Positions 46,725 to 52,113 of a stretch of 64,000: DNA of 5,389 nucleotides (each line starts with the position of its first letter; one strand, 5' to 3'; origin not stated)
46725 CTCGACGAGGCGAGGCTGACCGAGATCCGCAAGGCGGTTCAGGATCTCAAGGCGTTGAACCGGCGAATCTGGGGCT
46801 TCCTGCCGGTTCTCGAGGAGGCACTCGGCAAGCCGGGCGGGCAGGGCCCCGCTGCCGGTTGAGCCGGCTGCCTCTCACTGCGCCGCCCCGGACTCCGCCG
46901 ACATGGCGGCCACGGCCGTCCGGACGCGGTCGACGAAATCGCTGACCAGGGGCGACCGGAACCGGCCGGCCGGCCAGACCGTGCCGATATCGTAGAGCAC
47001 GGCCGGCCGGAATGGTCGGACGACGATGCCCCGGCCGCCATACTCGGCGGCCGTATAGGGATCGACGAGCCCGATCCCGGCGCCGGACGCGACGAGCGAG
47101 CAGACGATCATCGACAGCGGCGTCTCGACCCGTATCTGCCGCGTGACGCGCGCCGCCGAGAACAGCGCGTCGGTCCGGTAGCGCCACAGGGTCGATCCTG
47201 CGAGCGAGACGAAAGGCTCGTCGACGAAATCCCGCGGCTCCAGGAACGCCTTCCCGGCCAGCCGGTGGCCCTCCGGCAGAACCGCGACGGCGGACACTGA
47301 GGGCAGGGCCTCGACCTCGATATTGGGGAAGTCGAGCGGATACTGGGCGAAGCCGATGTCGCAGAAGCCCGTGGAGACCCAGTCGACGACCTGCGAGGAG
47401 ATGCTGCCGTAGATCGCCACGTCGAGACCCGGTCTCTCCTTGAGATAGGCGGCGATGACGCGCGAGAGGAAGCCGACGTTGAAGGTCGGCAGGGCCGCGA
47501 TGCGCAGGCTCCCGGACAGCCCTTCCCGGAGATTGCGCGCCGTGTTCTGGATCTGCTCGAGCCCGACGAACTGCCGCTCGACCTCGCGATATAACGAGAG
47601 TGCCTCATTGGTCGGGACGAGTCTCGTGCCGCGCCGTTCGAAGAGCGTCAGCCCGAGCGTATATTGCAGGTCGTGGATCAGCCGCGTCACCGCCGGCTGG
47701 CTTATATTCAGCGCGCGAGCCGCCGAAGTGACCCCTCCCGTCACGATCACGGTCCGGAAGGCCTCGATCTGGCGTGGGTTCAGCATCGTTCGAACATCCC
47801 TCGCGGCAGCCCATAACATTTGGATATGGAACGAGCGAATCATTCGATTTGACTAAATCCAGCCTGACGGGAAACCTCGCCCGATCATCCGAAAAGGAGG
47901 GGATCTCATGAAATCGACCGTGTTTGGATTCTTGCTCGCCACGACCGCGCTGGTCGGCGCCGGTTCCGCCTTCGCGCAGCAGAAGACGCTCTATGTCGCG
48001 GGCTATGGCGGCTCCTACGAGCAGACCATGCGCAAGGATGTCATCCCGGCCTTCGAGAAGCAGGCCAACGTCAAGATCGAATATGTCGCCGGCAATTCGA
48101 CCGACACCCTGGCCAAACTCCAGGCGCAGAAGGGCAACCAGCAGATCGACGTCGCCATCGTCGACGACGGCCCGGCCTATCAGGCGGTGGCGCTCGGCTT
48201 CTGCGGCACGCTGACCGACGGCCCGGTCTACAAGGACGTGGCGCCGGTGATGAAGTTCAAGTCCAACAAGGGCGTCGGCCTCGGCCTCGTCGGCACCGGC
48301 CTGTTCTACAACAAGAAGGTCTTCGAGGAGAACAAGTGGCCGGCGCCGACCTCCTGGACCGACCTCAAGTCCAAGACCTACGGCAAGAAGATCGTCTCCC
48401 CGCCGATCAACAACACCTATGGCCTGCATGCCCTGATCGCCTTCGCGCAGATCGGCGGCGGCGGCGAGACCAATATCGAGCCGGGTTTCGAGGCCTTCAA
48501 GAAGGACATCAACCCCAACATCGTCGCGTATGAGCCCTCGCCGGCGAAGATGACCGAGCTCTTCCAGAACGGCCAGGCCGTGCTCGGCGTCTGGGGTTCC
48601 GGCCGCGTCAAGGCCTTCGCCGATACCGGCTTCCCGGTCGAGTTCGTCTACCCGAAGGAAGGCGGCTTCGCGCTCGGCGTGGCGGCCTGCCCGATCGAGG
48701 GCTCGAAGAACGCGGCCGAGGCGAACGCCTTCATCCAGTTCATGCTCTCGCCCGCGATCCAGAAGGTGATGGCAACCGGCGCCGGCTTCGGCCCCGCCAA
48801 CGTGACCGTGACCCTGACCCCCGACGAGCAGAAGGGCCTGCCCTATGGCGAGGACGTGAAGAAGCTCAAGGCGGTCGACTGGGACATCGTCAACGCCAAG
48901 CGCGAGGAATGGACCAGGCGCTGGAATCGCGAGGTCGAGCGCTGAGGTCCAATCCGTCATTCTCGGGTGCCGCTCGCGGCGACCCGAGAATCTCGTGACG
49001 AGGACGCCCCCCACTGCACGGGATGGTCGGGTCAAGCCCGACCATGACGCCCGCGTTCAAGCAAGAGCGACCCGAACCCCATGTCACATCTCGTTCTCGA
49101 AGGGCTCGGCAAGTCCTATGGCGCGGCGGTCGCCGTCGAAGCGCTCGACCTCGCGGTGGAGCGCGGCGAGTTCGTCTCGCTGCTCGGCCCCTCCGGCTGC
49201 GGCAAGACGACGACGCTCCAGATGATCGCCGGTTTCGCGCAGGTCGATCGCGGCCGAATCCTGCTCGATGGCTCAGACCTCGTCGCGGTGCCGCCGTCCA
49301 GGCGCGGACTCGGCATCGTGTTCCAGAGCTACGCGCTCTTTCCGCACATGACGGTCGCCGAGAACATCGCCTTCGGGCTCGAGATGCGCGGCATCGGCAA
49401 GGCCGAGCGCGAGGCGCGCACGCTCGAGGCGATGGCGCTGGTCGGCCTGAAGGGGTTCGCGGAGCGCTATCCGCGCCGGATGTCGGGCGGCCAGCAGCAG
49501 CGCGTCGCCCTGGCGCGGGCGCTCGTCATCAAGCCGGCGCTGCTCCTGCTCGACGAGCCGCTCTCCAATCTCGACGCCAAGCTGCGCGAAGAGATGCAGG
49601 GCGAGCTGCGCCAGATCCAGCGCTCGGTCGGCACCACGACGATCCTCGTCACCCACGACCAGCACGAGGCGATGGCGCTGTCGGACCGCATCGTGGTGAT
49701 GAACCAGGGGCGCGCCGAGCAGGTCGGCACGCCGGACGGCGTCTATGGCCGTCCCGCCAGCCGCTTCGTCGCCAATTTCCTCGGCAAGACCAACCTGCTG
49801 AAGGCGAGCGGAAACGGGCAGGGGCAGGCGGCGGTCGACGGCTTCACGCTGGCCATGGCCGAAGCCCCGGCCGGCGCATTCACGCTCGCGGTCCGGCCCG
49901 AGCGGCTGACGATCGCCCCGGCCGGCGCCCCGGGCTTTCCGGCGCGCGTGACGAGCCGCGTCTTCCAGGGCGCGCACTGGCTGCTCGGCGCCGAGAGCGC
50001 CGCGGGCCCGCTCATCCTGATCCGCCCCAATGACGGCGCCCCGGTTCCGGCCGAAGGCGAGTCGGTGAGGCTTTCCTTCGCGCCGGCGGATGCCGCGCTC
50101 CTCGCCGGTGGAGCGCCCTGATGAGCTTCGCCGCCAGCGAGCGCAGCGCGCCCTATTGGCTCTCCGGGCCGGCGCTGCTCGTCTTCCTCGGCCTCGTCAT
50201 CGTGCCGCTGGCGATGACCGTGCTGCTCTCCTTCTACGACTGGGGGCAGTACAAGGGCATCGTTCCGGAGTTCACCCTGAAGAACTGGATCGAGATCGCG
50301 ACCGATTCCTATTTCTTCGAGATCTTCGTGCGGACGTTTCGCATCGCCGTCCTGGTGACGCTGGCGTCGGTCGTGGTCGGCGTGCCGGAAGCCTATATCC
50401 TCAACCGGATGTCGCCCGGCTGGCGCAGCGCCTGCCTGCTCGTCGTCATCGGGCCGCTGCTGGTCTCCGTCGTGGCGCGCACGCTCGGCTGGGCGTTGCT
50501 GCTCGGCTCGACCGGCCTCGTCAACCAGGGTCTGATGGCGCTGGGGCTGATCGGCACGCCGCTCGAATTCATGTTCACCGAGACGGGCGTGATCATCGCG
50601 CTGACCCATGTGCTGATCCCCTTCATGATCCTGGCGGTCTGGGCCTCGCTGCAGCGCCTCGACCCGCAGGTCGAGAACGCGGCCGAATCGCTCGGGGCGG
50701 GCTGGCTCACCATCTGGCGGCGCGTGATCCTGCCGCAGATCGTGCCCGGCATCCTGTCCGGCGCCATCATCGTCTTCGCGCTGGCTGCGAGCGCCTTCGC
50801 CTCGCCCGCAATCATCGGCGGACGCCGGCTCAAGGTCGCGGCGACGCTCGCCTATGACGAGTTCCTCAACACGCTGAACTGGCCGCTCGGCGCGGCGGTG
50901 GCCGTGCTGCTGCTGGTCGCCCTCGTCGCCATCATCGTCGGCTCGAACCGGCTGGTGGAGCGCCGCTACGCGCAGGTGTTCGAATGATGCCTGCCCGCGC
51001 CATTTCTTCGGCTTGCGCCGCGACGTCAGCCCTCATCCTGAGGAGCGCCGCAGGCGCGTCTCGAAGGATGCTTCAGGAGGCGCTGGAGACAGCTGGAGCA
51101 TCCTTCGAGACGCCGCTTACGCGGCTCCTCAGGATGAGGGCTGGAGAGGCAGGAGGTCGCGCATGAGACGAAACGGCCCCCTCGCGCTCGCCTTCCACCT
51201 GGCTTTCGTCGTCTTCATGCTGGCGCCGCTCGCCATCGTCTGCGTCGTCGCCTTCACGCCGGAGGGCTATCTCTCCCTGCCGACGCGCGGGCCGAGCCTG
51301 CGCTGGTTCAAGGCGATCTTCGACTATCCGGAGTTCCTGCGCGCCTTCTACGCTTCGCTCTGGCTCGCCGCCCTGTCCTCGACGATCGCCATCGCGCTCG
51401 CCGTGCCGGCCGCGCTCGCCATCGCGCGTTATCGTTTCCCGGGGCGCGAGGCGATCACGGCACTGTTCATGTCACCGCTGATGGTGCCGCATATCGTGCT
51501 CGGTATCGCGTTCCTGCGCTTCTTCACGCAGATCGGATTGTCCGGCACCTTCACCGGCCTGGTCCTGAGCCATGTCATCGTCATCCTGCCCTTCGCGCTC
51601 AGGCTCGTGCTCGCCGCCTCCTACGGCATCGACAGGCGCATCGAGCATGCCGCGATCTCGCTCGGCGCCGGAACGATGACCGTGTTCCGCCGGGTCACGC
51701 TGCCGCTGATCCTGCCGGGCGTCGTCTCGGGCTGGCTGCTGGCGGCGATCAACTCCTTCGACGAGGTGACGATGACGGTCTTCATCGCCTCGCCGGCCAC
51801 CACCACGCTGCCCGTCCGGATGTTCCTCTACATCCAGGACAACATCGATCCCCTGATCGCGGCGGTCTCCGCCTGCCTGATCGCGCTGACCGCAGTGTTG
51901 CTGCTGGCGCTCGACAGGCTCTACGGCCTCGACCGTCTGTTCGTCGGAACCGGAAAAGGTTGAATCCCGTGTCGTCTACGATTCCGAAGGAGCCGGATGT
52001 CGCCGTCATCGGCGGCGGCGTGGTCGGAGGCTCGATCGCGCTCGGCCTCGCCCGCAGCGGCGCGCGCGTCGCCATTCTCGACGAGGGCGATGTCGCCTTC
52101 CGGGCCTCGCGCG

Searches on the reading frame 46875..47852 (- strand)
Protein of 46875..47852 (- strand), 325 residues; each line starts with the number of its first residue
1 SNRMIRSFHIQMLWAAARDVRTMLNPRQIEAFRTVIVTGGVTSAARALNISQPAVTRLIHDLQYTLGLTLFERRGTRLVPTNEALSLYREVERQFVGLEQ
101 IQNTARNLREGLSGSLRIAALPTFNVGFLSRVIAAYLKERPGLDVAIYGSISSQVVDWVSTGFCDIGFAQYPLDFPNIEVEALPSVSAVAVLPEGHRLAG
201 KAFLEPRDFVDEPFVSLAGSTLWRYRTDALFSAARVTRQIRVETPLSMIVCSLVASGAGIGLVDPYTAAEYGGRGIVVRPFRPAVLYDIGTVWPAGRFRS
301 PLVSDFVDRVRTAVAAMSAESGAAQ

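Call 47: search_protein_families(library=pfam, max_evalue=0.0001, proteins=[window:46875-47852:-])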
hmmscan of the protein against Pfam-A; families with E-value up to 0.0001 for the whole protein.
window:46875-47852:- (325 aa): 2 families
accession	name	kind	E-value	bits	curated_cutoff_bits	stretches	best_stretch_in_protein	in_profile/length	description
PF03466.25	LysR_substrate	-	1.5e-40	139.3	28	1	110-313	2-207/209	LysR substrate binding domain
PF00126.33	HTH_1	-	3.6e-16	59.3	26.6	1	27-84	2-59/60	Bacterial regulatory helix-turn-helix protein, lysR family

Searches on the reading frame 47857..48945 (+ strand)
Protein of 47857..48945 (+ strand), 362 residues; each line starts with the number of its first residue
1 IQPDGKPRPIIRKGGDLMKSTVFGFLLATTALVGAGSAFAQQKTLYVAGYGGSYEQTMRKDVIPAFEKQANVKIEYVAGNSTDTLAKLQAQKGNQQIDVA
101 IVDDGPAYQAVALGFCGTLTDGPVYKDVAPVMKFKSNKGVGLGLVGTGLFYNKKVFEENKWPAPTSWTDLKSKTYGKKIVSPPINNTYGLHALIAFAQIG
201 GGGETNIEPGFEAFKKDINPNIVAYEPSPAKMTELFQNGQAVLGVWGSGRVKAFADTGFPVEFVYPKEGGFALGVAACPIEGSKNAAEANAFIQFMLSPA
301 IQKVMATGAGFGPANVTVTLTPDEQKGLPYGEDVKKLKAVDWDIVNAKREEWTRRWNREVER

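Call 47: search_protein_families(library=pfam, max_evalue=0.0001, proteins=[window:47857-48945:+])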
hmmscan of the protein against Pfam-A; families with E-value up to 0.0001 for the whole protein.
window:47857-48945:+ (362 aa): 4 families
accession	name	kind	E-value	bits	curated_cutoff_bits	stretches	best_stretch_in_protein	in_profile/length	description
PF13416.11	SBP_bac_8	-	3e-32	113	27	1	64-323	4-270/279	Bacterial extracellular solute-binding protein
PF13531.11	SBP_bac_11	-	8e-19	68.7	25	1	50-305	5-221/227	Bacterial extracellular solute-binding protein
PF13343.11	SBP_bac_6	-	1e-18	68.2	24.6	1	139-346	57-243/245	Bacterial extracellular solute-binding protein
PF01547.30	SBP_bac_1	-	8.8e-18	65.8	26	1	53-303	3-307/307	Bacterial extracellular solute-binding protein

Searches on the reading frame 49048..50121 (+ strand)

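Call 47: search_protein_families(library=pfam, max_evalue=0.0001, proteins=[window:49048-50121:+])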
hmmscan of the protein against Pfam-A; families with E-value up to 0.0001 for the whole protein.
window:49048-50121:+ (357 aa): 3 families
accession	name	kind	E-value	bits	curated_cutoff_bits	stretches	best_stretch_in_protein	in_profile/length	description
PF00005.33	ABC_tran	-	2.5e-36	125.7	25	1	32-172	3-136/137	ABC transporter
PF08402.16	TOBE_2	-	6.4e-15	55.5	21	1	280-352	1-76/76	TOBE domain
PF13304.12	AAA_21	-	1.3e-06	29.2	27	0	139-205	232-300/304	AAA domain, putative AbiEii toxin, Type IV TA system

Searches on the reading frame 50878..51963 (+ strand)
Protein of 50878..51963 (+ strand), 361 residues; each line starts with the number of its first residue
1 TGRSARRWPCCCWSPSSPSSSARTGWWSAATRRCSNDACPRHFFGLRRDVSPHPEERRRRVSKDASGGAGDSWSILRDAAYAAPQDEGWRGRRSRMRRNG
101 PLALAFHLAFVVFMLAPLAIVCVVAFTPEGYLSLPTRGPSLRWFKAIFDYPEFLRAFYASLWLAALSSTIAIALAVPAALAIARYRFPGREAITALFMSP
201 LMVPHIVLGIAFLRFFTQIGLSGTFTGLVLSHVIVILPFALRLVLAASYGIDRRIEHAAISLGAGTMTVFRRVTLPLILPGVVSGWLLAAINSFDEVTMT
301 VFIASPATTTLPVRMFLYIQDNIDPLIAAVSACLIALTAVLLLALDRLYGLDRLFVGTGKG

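Call 47: search_protein_families(library=pfam, max_evalue=0.0001, proteins=[window:50878-51963:+])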
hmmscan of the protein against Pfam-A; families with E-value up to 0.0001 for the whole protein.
window:50878-51963:+ (361 aa): 1 family
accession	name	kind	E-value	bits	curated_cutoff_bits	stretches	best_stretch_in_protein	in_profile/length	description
PF00528.27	BPD_transp_1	-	9.6e-12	45.4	26.4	1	176-349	2-175/184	Binding-protein-dependent transport system inner membrane component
